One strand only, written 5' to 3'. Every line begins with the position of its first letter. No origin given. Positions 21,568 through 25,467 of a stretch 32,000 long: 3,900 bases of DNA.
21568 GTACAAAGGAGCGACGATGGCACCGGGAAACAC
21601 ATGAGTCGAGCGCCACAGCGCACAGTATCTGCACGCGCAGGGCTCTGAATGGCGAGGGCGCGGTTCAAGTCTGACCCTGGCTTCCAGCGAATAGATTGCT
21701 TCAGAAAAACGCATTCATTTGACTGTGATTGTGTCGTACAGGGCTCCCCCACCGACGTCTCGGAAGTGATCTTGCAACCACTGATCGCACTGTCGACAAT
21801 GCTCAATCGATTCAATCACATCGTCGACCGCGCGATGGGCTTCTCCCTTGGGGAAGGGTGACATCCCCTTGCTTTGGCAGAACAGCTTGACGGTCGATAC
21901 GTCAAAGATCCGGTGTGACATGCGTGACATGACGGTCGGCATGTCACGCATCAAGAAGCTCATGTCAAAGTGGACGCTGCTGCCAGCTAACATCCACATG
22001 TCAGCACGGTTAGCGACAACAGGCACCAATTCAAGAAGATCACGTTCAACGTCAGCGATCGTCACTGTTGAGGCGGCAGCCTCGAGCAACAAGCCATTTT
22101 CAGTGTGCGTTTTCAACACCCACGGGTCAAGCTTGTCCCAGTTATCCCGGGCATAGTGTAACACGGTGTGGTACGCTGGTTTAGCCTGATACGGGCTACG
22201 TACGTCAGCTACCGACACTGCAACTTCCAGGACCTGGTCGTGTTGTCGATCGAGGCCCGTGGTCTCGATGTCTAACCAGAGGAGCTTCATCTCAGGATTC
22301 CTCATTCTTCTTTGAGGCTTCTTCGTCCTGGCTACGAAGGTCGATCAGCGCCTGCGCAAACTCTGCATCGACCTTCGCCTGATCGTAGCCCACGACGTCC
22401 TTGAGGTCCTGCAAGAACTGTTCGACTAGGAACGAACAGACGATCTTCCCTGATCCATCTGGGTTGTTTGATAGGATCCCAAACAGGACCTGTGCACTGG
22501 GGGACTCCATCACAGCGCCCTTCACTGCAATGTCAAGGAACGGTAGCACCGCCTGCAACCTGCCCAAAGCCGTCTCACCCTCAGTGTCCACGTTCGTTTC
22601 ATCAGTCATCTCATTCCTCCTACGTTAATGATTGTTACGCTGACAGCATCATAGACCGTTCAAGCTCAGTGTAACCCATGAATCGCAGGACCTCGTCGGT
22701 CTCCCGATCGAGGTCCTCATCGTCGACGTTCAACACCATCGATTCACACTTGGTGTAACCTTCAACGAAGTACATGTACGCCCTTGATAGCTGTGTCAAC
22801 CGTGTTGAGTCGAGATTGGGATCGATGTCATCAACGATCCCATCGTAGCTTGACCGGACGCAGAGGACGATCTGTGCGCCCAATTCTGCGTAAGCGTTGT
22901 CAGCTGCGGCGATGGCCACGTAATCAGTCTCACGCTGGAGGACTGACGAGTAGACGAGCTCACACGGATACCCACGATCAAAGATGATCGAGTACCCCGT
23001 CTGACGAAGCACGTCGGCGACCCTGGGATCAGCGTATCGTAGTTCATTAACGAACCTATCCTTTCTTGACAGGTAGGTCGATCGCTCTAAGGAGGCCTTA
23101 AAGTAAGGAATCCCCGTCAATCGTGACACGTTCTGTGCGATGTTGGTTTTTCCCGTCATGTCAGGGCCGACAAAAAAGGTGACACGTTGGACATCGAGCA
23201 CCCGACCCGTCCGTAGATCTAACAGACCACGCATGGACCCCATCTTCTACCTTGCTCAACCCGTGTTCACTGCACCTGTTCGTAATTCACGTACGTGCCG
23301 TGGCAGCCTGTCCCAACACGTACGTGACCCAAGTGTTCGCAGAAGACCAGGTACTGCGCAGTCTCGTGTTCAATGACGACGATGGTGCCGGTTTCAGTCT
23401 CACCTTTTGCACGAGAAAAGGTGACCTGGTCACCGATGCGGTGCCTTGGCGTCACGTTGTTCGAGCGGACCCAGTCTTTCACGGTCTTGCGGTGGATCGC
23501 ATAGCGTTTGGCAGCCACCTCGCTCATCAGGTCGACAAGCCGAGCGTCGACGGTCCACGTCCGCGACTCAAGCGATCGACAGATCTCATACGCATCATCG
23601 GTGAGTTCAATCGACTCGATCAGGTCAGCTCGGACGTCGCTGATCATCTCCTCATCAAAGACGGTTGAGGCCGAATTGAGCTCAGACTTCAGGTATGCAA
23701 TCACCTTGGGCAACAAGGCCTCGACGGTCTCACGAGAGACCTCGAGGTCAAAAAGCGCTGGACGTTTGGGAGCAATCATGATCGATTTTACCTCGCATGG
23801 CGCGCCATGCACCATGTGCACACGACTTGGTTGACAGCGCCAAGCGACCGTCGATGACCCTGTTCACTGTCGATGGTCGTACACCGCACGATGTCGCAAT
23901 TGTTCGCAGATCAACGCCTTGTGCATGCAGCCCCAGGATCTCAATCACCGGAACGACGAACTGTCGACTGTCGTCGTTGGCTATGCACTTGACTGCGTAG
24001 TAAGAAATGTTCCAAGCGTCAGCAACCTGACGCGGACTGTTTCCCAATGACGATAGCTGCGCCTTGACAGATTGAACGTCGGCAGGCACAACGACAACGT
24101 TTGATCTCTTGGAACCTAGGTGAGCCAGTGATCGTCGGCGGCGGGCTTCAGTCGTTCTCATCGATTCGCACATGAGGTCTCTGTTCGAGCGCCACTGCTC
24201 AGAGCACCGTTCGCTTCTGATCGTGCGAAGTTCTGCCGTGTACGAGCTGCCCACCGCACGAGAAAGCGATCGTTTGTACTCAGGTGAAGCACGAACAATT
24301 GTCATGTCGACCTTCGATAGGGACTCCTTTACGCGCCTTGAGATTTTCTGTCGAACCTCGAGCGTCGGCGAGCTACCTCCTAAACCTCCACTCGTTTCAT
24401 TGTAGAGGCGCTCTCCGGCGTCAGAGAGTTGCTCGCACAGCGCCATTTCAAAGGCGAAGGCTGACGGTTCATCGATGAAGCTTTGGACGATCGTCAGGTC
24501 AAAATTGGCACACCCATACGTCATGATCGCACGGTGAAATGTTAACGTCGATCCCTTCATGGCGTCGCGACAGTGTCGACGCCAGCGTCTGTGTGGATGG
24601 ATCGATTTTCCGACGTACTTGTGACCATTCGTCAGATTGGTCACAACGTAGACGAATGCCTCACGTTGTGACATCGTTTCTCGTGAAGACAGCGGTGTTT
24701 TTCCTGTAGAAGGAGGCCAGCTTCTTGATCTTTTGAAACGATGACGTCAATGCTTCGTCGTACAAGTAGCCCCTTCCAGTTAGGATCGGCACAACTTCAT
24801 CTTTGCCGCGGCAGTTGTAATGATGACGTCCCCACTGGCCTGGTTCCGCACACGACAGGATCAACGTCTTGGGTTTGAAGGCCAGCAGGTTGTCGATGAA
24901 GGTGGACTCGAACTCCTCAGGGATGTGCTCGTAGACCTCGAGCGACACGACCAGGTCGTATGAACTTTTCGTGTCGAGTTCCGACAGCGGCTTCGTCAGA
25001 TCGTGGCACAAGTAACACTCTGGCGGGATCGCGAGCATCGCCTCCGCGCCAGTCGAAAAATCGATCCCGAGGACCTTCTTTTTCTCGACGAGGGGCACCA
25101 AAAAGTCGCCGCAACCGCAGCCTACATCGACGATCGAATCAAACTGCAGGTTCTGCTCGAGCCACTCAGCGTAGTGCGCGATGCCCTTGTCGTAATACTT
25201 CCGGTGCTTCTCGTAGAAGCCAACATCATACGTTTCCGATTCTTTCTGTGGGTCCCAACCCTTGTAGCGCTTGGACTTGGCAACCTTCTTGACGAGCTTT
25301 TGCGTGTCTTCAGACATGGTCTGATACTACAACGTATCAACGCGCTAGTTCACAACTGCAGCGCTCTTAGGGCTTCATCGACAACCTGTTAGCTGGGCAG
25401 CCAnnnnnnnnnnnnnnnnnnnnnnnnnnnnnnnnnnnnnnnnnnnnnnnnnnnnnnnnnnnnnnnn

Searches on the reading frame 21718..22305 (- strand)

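Call 13: search_protein_families(library=pfam, proteins=[window:21718-22305:-], max_evalue=0.001)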
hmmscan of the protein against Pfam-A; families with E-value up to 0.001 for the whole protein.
window:21718-22305:- (196 aa): 1 family
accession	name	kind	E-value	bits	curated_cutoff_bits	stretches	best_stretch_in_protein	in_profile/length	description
PF00929.31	RNase_T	-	1.7e-15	58.4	24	1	9-168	1-162/164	Exonuclease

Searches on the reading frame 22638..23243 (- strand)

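Call 13: search_protein_families(library=pfam, proteins=[window:22638-23243:-], max_evalue=0.001)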
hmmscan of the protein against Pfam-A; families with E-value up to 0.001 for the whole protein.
window:22638-23243:- (202 aa): 0 families

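Call 43: search_protein_families(library=phrogs, proteins=[window:22638-23243:-], max_evalue=0.001)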
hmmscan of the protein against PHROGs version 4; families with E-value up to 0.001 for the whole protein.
window:22638-23243:- (202 aa): 1 family
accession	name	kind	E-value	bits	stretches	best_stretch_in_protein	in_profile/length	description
phrog_761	-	other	4.8e-05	24.1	1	24-187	24-209/362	thymidylate kinase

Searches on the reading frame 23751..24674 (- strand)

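Call 13: search_protein_families(library=pfam, proteins=[window:23751-24674:-], max_evalue=0.001)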
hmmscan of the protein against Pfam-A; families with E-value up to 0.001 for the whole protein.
window:23751-24674:- (308 aa): 4 families
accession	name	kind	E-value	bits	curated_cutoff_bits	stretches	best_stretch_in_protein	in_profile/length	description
PF01541.30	GIY-YIG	-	9.3e-11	42.3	22.6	1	7-84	3-73/78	GIY-YIG catalytic domain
PF13384.12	HTH_23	-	1.7e-05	24.9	24.6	0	245-275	9-39/50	Homeodomain-like domain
PF13936.12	HTH_38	-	0.00038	20.6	27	0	245-274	12-41/44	Helix-turn-helix domain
PF19835.5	SegE_GIY-YIG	-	0.00075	20.2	25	0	5-33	17-46/123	Putative endonuclease segE, GIY-YIG domain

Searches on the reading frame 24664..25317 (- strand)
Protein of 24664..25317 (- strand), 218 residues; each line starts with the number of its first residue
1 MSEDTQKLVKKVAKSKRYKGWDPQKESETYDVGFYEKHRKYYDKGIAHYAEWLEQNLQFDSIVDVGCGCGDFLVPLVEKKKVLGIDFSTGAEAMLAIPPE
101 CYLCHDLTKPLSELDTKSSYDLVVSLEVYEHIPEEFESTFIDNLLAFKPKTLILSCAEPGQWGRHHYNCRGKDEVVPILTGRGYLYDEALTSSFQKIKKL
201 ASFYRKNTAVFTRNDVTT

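Call 14: search_protein_families(library=pfam, proteins=[window:24664-25317:-], max_evalue=0.001)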
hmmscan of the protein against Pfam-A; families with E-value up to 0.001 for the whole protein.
window:24664-25317:- (218 aa): 4 families
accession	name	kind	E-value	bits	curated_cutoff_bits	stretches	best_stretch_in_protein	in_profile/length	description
PF08242.18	Methyltransf_12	-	1.7e-07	32.3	30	1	63-137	1-82/98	Methyltransferase domain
PF13489.12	Methyltransf_23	-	2e-07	31.4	27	1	40-153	7-114/164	Methyltransferase domain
PF13649.12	Methyltransf_25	-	2.2e-06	28.7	27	1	62-139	1-84/97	Methyltransferase domain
PF08241.18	Methyltransf_11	-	5.2e-05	24.3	21.2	1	63-135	1-75/95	Methyltransferase domain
